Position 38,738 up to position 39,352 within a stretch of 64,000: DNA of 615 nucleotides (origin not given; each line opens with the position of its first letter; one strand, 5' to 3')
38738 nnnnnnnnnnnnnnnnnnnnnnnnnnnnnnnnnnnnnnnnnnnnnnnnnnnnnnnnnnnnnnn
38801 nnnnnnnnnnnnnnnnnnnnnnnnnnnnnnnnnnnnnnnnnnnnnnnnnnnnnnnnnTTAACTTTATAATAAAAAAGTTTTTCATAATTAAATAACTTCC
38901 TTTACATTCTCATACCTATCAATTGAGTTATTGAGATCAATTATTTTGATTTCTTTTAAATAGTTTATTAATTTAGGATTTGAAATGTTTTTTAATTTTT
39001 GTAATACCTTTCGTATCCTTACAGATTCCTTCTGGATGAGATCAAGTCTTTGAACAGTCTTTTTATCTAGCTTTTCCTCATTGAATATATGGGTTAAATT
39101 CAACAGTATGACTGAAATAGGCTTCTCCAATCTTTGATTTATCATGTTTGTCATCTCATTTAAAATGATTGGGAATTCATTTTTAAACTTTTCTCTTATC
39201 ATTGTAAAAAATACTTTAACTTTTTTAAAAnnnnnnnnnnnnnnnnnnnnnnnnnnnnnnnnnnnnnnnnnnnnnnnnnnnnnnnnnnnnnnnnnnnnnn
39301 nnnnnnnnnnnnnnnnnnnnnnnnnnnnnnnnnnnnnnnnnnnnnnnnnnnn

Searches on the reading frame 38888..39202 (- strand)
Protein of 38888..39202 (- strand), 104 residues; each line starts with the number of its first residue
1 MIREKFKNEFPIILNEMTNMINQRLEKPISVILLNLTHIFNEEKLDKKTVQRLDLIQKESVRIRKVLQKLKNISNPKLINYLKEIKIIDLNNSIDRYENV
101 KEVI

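Call 4: search_protein_families(library=pfam, proteins=[window:38888-39202:-], max_evalue=1)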
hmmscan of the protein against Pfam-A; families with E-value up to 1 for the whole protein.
window:38888-39202:- (104 aa): 3 families
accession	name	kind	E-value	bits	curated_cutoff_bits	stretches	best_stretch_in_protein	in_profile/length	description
PF00512.31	HisKA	-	0.00079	19.9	26.9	1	14-74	2-61/66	His Kinase A (phospho-acceptor) domain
PF00410.24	Ribosomal_S8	-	0.12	12.8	24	1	17-93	20-94/126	Ribosomal protein S8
PF03444.21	HrcA_DNA-bdg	-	0.34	11.1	21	1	31-73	8-50/79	Winged helix-turn-helix transcription repressor, HrcA DNA-binding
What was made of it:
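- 38888..39202 (-): ORF2: a 104-aa His-less pseudo-DHp (the H-box equivalent is N-Q23-R-L-E-K-P28) with a conserved C-terminal tail, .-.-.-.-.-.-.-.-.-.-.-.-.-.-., predicted to form a beta-hairpin. Sub-threshold HisKA hit (call 4).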

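Call 12: find_homologous_proteins(query=window:38888-39202:-, max_evalue=0.01)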
Query window:38888-39202:- (104 aa): 2 proteins with E <= 0.01 among 6 candidates.
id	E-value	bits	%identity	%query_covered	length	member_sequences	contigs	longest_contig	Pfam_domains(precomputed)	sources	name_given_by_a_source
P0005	4.3e-53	195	98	100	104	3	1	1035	-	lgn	-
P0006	5.0e-34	134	71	97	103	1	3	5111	-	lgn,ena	-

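Call 15: find_encoding_contigs(protein=P0006, flank=6000, max_places=3)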
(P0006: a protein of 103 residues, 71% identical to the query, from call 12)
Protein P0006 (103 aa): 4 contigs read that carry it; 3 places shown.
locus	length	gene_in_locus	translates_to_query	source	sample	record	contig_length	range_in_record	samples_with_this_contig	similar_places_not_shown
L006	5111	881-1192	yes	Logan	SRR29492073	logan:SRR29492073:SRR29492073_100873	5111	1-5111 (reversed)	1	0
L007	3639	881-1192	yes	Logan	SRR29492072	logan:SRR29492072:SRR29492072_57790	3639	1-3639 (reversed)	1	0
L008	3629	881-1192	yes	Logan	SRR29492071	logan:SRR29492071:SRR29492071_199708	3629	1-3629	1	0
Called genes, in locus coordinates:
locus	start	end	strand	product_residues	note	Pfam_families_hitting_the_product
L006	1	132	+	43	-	?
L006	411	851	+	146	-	PF02381:MraZ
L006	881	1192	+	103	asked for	-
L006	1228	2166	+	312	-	PF01795:Methyltransf_5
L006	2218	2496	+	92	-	PF04999:FtsL (weak), PF04977:DivIC (weak)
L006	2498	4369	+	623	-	PF03717:PBP_dimer, PF21922:PBP_dimer_2 (faint), PF00905:Transpeptidase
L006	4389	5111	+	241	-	?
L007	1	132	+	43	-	?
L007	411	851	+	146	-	PF02381:MraZ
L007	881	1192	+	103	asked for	-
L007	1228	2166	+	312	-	PF01795:Methyltransf_5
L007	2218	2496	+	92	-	PF04999:FtsL (weak), PF04977:DivIC (weak)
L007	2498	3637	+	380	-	?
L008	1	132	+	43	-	?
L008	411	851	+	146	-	PF02381:MraZ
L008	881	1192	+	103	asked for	-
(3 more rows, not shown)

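Call 19: search_solved_structures(query=A2, max_evalue=10, show_alignments=2)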
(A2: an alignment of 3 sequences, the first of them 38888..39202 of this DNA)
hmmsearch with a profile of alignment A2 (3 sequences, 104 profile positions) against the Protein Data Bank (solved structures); distinct sequences matched with E-value up to 10: 1.
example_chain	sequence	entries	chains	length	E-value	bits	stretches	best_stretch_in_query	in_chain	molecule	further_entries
7rmx_A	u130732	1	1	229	0.0071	19.8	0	44-85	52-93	Tunable symmetric protein, D_3_212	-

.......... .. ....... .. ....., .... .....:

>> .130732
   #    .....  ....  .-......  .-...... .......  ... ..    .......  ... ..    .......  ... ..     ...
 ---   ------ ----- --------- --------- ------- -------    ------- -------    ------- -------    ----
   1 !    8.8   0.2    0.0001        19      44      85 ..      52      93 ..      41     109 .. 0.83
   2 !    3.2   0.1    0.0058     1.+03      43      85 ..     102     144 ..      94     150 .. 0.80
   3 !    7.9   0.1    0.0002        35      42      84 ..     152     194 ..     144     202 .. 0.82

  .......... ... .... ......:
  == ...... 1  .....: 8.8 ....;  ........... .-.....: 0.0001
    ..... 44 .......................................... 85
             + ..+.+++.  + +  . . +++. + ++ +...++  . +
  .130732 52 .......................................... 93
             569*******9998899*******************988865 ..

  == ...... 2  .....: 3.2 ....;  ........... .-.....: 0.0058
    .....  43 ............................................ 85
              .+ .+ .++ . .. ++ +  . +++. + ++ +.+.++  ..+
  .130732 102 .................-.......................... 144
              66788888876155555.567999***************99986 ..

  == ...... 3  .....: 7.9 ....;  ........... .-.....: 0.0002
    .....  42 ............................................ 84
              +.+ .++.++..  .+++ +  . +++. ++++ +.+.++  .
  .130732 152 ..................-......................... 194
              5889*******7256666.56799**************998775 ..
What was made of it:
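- Tried and rejected: A PDB sequence search with the 3-sequence ORF2 profile gave only a designed repeat protein (call 19) and was uninformative.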

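Call 28: search_protein_representatives(alignment_id=A2)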
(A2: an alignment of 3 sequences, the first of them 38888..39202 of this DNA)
Query: 3 sequences, 104 profile positions. Proteins with E-value up to 0.001 (for the whole library): 60; up to 1e-10: 3; up to 1e-30: 1. The best 60 are listed.
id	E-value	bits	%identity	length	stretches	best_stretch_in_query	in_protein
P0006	2.3e-53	194.9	-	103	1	1-101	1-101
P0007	4.9e-25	103.9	-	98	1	7-96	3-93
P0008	2.6e-14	69.4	-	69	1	38-97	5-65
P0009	1.1e-08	51.3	-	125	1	11-93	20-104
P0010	3.3e-07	46.6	-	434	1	13-91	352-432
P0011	4.1e-07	46.3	-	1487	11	29-70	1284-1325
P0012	6.6e-07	45.6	-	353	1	19-90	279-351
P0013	8.0e-07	45.4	-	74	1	22-91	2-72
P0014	1.5e-06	44.5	-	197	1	14-92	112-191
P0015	1.8e-06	44.2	-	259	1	6-95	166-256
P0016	2.4e-06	43.8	-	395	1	15-93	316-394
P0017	2.6e-06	43.7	-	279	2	13-93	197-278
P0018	3.1e-06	43.5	-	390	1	3-101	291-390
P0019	3.2e-06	43.4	-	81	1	16-93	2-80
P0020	3.9e-06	43.1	-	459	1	19-95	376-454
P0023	9.6e-06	41.9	-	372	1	8-99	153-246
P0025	1.1e-05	41.7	-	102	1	4-92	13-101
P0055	4.8e-04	36.4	-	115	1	12-93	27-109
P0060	7.0e-04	35.9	-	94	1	12-94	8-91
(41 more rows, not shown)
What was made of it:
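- A full HMMER scan of 1.84 billion representatives with the ORF2 profile gave 60 hits (call 28).
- Tried and rejected: The exhaustive HMMER job was needed to see the family (call 28).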

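Call 31: search_protein_families(library=pfam, proteins=[P0007, P0009, P0010, P0012, P0014, P0015, P0016, P0018, P0020, P0023], max_evalue=0.01)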
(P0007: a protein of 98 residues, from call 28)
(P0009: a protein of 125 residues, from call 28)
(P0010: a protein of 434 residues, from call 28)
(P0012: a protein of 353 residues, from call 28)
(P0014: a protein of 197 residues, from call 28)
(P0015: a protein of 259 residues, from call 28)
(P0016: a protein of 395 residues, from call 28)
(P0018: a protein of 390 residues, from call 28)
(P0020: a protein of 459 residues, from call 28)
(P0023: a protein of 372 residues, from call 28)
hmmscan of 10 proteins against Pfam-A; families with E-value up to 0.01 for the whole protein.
P0007 (98 aa): 0 families

P0009 (125 aa): 1 family
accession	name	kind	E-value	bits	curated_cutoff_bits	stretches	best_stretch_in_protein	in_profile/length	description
PF00512.31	HisKA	-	1.3e-09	38.4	26.9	1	24-80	3-57/66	His Kinase A (phospho-acceptor) domain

P0010 (434 aa): 15 families
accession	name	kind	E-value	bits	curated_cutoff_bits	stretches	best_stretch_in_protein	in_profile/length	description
PF13424.12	TPR_12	-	5.4e-28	97.4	30.1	3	183-252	4-75/77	Tetratricopeptide repeat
PF00515.34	TPR_1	-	2.6e-21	74.9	27.8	3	144-172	1-29/34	Tetratricopeptide repeat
PF07719.23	TPR_2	-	3.4e-18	64.6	27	1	225-252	4-31/34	Tetratricopeptide repeat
PF13374.12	TPR_10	-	5e-14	52.2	27.5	1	224-254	4-34/42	Tetratricopeptide repeat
PF13181.12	TPR_8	-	2.1e-13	49.7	25.7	0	144-173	1-30/34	Tetratricopeptide repeat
PF00512.31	HisKA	-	1.8e-10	41.1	26.9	1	360-414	9-60/66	His Kinase A (phospho-acceptor) domain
PF13428.12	TPR_14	-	2.9e-10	40.2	23.5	0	25-69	2-43/44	Tetratricopeptide repeat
PF17874.7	TPR_MalT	-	1.8e-07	31.2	45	1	58-175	32-153/336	MalT-like TPR region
PF13176.12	TPR_7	-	6.2e-07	29.5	27.9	0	148-179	3-34/36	Tetratricopeptide repeat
PF13432.12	TPR_16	-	4.9e-06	27.3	32.7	0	116-172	9-59/65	Tetratricopeptide repeat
PF14559.12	TPR_19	-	2.1e-05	25.2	25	0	22-52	23-53/68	Tetratricopeptide repeat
PF13414.12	TPR_11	-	0.0014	18.7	26.8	0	112-137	2-27/42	TPR repeat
PF13174.12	TPR_6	-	0.0051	17.8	26.3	0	111-134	7-30/33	Tetratricopeptide repeat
PF12862.13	ANAPC5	-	0.0062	17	23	0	196-268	12-84/91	Anaphase-promoting complex subunit 5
PF06487.18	SAP18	-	0.0087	16.8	27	0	298-388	18-106/124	Sin3 associated polypeptide p18 (SAP18)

P0012 (353 aa): 6 families
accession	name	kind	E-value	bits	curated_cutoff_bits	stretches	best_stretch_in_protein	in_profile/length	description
PF00512.31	HisKA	-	2.3e-08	34.4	26.9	1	283-335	11-61/66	His Kinase A (phospho-acceptor) domain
PF08448.16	PAS_4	-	1.4e-06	28.9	23.1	1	150-240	3-91/110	PAS fold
PF00989.32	PAS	-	1.1e-05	25.9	22.6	1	147-235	6-93/113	PAS fold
PF13426.13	PAS_9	-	0.00037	21.2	27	1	153-251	2-97/103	PAS domain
PF00072.30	Response_reg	-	0.002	18.7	30.2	0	2-96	10-110/111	Response regulator receiver domain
PF06103.16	DUF948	-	0.0021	18.6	37.2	0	274-335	27-88/89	Bacterial protein of unknown function (DUF948)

P0014 (197 aa): 1 family
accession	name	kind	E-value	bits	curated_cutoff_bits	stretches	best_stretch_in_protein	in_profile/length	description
PF00512.31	HisKA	-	7.1e-12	45.6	26.9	1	112-175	2-63/66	His Kinase A (phospho-acceptor) domain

P0015 (259 aa): 1 family
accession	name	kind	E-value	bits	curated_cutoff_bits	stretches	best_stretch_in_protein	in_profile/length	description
PF00512.31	HisKA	-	6e-09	36.3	26.9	1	180-233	8-59/66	His Kinase A (phospho-acceptor) domain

P0016 (395 aa): 2 families
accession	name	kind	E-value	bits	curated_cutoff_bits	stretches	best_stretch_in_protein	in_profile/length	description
PF00072.30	Response_reg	-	4.5e-29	101.3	30.2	1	7-116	1-110/111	Response regulator receiver domain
PF00512.31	HisKA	-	1.9e-07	31.5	26.9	1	322-374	9-60/66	His Kinase A (phospho-acceptor) domain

P0018 (390 aa): 1 family
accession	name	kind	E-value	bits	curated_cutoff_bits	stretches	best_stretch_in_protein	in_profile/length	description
PF00512.31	HisKA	-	2.3e-09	37.6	26.9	1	308-361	8-59/66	His Kinase A (phospho-acceptor) domain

P0020 (459 aa): 8 families
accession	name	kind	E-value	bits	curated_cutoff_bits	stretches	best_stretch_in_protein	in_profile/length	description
PF08448.16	PAS_4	-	3.4e-12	47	23.1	1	253-355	3-108/110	PAS fold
PF13426.13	PAS_9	-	1.7e-10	41.5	27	1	258-354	4-103/103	PAS domain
PF00512.31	HisKA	-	2.1e-08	34.5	26.9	1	377-433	8-64/66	His Kinase A (phospho-acceptor) domain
PF13185.12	GAF_2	-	6.6e-07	30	28.6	1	118-231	18-135/136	GAF domain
PF00989.32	PAS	-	3.8e-06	27.3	22.6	1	249-351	5-112/113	PAS fold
PF13492.12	GAF_3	-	4.5e-05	24.3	27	1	122-231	20-127/129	GAF domain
PF08286.16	Spc24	-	0.0018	18.9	25.3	1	59-131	8-71/109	Spc24 subunit of Ndc80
PF11887.13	Mce4_CUP1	-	0.0085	16.2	32.6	0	46-115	87-157/222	Cholesterol uptake porter CUP1 of Mce4, putative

P0023 (372 aa): 3 families
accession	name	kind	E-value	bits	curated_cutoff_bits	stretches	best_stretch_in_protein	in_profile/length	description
PF00072.30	Response_reg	-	7.9e-48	161.7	30.2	2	251-360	1-110/111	Response regulator receiver domain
PF00512.31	HisKA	-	5.3e-12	46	26.9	1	161-222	4-62/66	His Kinase A (phospho-acceptor) domain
PF23198.2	PDE8A_N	-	0.0066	16.8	29.6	0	252-319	14-82/147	PDE8A-like, N-terminal domain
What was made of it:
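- The hits that were scanned are Pfam HisKA-positive and HATPase-negative, with TPR, REC, PAS or GAF domains at the N-terminus, or none (call 31).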

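Call 32: find_encoding_contigs(protein=P0007, flank=5000, max_places=3)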
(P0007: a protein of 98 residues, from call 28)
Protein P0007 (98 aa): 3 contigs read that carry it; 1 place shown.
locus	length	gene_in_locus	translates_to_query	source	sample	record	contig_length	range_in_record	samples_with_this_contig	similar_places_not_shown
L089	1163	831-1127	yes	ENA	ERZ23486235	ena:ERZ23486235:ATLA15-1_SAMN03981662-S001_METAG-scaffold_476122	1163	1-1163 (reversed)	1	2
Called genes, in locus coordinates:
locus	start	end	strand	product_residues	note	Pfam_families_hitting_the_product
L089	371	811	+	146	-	PF02381:MraZ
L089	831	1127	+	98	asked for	-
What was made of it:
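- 38888..39202 (-): Orthologues lie after mraZ (calls 15, 32).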

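Call 37: search_protein_families(library=ncbifam, proteins=[window:38888-39202:-, P0013, P0019, P0025, P0060, P0016, P0015], max_evalue=0.01)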
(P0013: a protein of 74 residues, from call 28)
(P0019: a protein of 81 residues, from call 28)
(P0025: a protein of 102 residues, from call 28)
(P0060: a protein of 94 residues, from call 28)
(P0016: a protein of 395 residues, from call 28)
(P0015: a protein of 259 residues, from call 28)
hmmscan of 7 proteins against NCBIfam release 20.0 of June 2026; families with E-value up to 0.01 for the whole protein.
window:38888-39202:- (104 aa): 0 families

P0013 (74 aa): 10 families
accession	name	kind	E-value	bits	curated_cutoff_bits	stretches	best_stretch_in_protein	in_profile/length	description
NF008468.0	PRK11360.1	equivalog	1.9e-06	26.5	646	1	2-56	404-456/616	two-component system sensor histidine kinase AtoS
NF033091.0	HK_VanS_ACDEFG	equivalog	6.6e-06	25.4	400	1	2-72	82-152/293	vancomycin resistance histidine kinase VanS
NF047466.1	hybrid_RR_LvrB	exception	0.00025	20.3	500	1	1-63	159-220/377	hybrid histidine kinase/response regulator LvrB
TIGR02966.1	phoR_proteo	equivalog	0.00029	20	334.2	1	2-65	122-185/333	phosphate regulon sensor histidine kinase PhoR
NF053867.1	SprKinKinDBac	equivalog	0.00052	18.6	775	1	2-52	294-342/500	sporulation kinase KinD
NF047465.1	hybrid_HK_LvrA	exception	0.0007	17.7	1200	1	2-70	608-675/819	hybrid histidine kinase/response regulator LvrA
NF008312.0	PRK11100.1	equivalog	0.00088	18.2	356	1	1-56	263-316/477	two-component system sensor histidine kinase CreC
NF052574.1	HisKinEspCMyxo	equivalog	0.0016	16.7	1200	1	2-61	425-487/785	serine histidine kinase EspC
NF046044.1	PnpS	equivalog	0.0038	16.3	400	1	2-71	178-247/390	two-component system histidine kinase PnpS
NF047497.1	HK_LIC_12097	equivalog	0.0038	16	500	1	2-65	158-222/367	LIC_12097 family sensor histidine kinase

P0019 (81 aa): 4 families
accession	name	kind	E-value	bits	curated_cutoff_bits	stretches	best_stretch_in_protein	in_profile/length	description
NF008468.0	PRK11360.1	equivalog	7.8e-09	34.4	646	1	4-66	400-460/616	two-component system sensor histidine kinase AtoS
NF053867.1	SprKinKinDBac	equivalog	8.5e-06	24.5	775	1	4-65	290-349/500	sporulation kinase KinD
NF047497.1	HK_LIC_12097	equivalog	4.3e-05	22.4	500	1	6-66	156-217/367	LIC_12097 family sensor histidine kinase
TIGR02966.1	phoR_proteo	equivalog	0.00029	20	334.2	1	5-62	119-176/333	phosphate regulon sensor histidine kinase PhoR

P0025 (102 aa): 23 families
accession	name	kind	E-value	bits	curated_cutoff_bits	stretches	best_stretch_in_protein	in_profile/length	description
NF046026.1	HisKinCckACaul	equivalog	4.3e-07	28.4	1000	1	15-79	294-358/678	cell cycle histidine kinase CckA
NF008468.0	PRK11360.1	equivalog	1.4e-05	23.6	646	1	8-86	381-458/616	two-component system sensor histidine kinase AtoS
NF008312.0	PRK11100.1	equivalog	0.00011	21.2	356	1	6-81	242-313/477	two-component system sensor histidine kinase CreC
TIGR02956.1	TMAO_torS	equivalog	0.00032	18.9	676.5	1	29-67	470-507/967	TMAO reductase system sensor histidine kinase/response regulator TorS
NF033091.0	HK_VanS_ACDEFG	equivalog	0.00034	19.8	400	1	11-91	62-143/293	vancomycin resistance histidine kinase VanS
NF008302.0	PRK11091.1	equivalog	0.00041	18.6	838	1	15-71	275-330/779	aerobic respiration two-component sensor histidine kinase ArcB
NF008099.0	PRK10841.1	equivalog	0.00055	17.8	920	1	5-75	450-524/949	two-component system sensor histidine kinase RcsC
NF045901.1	HisKinLetSLeg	equivalog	0.00056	18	1650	1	9-81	279-347/906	two-component system sensor histidine kinase LetS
TIGR02966.1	phoR_proteo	equivalog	0.00066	18.8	334.2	1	29-83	120-175/333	phosphate regulon sensor histidine kinase PhoR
NF047497.1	HK_LIC_12097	equivalog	0.00073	18.4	500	1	9-78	133-201/367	LIC_12097 family sensor histidine kinase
NF047466.1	hybrid_RR_LvrB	exception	0.00086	18.6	500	1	10-81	139-210/377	hybrid histidine kinase/response regulator LvrB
NF011874.0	PRK15347.1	equivalog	0.0013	16.8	852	1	9-64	383-438/921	two component system sensor kinase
NF046020.1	HisKinCckABruc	equivalog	0.0014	16.6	1000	1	9-71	466-528/868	cell cycle histidine kinase CckA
NF047465.1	hybrid_HK_LvrA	exception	0.0017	16.5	1200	1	19-73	200-252/819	hybrid histidine kinase/response regulator LvrA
NF038348.1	T2SS_HK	subfamily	0.0018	16.8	450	1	11-80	315-385/574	histidine kinase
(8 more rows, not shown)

P0060 (94 aa): 1 family
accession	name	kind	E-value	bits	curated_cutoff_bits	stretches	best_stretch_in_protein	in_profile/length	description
NF008468.0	PRK11360.1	equivalog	0.0015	16.9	646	1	1-78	387-462/616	two-component system sensor histidine kinase AtoS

P0016 (395 aa): 113 families (the best 25 are shown)
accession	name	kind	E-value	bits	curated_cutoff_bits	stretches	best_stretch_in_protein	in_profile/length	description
NF053512.1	nitric_RR_NosR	exception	4.3e-31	108.4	400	1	7-149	1-151/422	response regulator c-di-GMP phosphodiesterase, NosR family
NF008469.0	PRK11361.1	equivalog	6.7e-28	97.6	714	1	1-138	1-138/461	acetoacetate metabolism transcriptional regulator AtoC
NF051870.1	NAssimRespRegNtrX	equivalog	7.5e-28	97.6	600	1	6-154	3-149/452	nitrogen assimilation response regulator NtrX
NF041946.1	LuxO_transreg_Vib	equivalog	5e-25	88.2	800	1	10-140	2-132/463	quorum-sensing sigma-54 dependent transcriptional regulator LuxO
NF006900.1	PRK09390.1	equivalog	9.4e-25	87.3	255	1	2-149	2-149/203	response regulator FixJ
TIGR01818.1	ntrC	equivalog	1.2e-24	86.9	558.6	1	7-159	1-152/463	nitrogen regulation protein NR(I)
NF045505.1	RR_RssB_Pseudo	equivalog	1.4e-24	86.9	700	1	2-145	3-147/394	two-component system response regulator RssB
NF047793.1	ResRegPgtA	equivalog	1.2e-23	83.6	650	1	4-134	5-136/414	two-component system response regulator PgtA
NF046020.1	HisKinCckABruc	equivalog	5.7e-23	80.7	1000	2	5-120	750-867/868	cell cycle histidine kinase CckA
NF007689.0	PRK10365.1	equivalog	8.9e-23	80.8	760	1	6-124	7-125/441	sigma-54-dependent response regulator transcription factor ZraR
NF011695.0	PRK15115.1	equivalog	2e-21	76.3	763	1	6-153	8-154/445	two-component system response regulator GlrR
NF008176.1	PRK10923.1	equivalog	1.8e-20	73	620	1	5-131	4-130/469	nitrogen regulation protein NR(I)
NF053854.1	RespRegPhoBBctds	equivalog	2e-20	73.1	270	1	7-147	1-142/225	two-component system response regulator PhoB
NF033791.1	ActR_PrrA_rreg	equivalog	6e-20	71.9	250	1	6-123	3-120/173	ActR/PrrA/RegA family redox response regulator transcription factor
NF046022.1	RespRegCpdRBruc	equivalog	1.4e-19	70.3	180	1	6-118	3-115/120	cell cycle two-component system response regulator CpdR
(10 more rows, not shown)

P0015 (259 aa): 15 families
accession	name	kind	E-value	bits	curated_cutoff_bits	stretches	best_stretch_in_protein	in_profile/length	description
NF008468.0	PRK11360.1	equivalog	4.3e-10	38.6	646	1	150-238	372-458/616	two-component system sensor histidine kinase AtoS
NF047466.1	hybrid_RR_LvrB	exception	8.2e-06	25.2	500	1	156-233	134-210/377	hybrid histidine kinase/response regulator LvrB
NF052573.1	HisKinEspAMyxo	equivalog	1.3e-05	23.5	1400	1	148-212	357-422/755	serine histidine kinase EspA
NF010411.0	PRK13837.1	equivalog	2.4e-05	22.6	647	1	23-232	289-507/828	two-component system VirA-like sensor kinase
NF047497.1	HK_LIC_12097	equivalog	6.2e-05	21.9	500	1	151-238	127-215/367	LIC_12097 family sensor histidine kinase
NF053867.1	SprKinKinDBac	equivalog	0.00013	20.6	775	1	164-237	276-347/500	sporulation kinase KinD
NF007688.0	PRK10364.1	equivalog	0.00015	20.6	479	1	152-237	217-302/460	two-component system sensor histidine kinase ZraS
NF046020.1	HisKinCckABruc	equivalog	0.00033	18.6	1000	1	158-232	464-537/868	cell cycle histidine kinase CckA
NF038348.1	T2SS_HK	subfamily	0.0013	17.2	450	1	159-198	312-351/574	histidine kinase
TIGR02966.1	phoR_proteo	equivalog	0.0019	17.3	334.2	1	180-234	120-174/333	phosphate regulon sensor histidine kinase PhoR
NF052574.1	HisKinEspCMyxo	equivalog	0.0025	16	1200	1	159-231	402-477/785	serine histidine kinase EspC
NF041777.1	sens_FixL_Rhizob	equivalog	0.0032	16.2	850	1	162-220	250-305/485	sensor protein FixL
NF047496.1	HK_LIC11548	equivalog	0.0063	15.3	750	1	160-227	346-411/589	LIC_11548 family sensor histidine kinase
NF046026.1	HisKinCckACaul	equivalog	0.0067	14.6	1000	1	158-233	286-360/678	cell cycle histidine kinase CckA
NF010076.0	PRK13557.1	subfamily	0.008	14.6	631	0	163-233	152-225/540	histidine kinase famiy protein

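Call 40: list_cluster_members(proteins=[P0007, P0009, P0010, P0013, P0016, P0019, P0025, P0060, P0055, P0015])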
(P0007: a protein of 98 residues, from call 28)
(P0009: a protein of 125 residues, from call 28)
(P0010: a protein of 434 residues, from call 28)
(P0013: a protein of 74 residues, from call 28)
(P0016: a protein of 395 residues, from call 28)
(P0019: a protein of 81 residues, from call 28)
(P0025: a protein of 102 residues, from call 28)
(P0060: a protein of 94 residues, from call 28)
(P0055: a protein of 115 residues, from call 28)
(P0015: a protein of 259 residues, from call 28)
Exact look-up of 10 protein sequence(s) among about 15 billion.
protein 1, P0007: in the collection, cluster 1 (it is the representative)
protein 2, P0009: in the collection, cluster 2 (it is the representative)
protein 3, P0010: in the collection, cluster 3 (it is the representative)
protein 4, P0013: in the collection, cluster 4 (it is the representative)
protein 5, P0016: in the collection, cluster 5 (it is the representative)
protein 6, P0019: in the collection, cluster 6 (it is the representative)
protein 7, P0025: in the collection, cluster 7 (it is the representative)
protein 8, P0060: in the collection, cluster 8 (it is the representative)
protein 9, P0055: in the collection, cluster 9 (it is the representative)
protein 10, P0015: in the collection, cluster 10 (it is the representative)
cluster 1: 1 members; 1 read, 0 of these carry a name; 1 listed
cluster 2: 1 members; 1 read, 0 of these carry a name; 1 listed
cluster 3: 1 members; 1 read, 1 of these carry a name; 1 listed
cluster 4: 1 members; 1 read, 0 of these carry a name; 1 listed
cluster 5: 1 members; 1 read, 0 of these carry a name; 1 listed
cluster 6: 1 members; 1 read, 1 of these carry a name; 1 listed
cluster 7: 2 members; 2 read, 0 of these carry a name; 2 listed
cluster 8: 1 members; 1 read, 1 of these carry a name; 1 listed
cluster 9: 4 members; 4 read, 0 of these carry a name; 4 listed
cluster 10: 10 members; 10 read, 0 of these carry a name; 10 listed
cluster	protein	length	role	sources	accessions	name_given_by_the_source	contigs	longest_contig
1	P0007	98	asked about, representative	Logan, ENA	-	-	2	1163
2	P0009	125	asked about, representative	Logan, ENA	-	-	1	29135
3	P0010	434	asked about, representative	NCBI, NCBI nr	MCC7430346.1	tetratricopeptide repeat protein [bacterium]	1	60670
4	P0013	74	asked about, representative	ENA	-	-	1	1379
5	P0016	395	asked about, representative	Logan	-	-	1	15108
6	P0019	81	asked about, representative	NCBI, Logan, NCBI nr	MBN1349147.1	hypothetical protein JXJ21_07050 [candidate division KSB1 bacterium] | hypothetical protein [candidate division KSB1 bacterium]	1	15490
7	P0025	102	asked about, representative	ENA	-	-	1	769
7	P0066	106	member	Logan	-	-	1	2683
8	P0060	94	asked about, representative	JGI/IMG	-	hypothetical protein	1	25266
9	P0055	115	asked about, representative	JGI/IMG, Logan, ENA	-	-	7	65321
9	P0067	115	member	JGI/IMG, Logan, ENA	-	-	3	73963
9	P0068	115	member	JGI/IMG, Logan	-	-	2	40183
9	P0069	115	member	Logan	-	-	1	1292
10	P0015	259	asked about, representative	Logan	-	-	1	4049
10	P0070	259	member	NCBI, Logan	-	-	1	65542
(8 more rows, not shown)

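Call 42: find_encoding_contigs(protein=P0009, flank=5000, max_places=2)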
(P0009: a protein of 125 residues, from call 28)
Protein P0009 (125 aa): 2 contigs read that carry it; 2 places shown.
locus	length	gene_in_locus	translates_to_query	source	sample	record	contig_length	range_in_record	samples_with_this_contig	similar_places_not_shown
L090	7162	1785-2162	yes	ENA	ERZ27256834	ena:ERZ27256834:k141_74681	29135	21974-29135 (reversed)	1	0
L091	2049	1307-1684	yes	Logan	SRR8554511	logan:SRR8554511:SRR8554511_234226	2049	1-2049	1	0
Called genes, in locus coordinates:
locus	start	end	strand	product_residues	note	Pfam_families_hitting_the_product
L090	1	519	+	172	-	?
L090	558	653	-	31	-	-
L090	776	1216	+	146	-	PF07661:MORN_2 (faint)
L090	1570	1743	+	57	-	PF12728:HTH_17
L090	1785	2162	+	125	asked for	PF00512:HisKA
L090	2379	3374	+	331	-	PF04055:Radical_SAM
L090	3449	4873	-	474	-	PF00072:Response_reg (weak), PF13185:GAF_2 (faint), PF13492:GAF_3, PF00990:GGDEF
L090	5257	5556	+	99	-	PF04316:FlgM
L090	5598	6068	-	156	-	PF07238:PilZ (weak)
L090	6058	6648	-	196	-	-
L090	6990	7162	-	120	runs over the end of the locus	-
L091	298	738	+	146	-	PF07661:MORN_2 (faint)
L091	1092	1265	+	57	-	PF12728:HTH_17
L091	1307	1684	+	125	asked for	PF00512:HisKA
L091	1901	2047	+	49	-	?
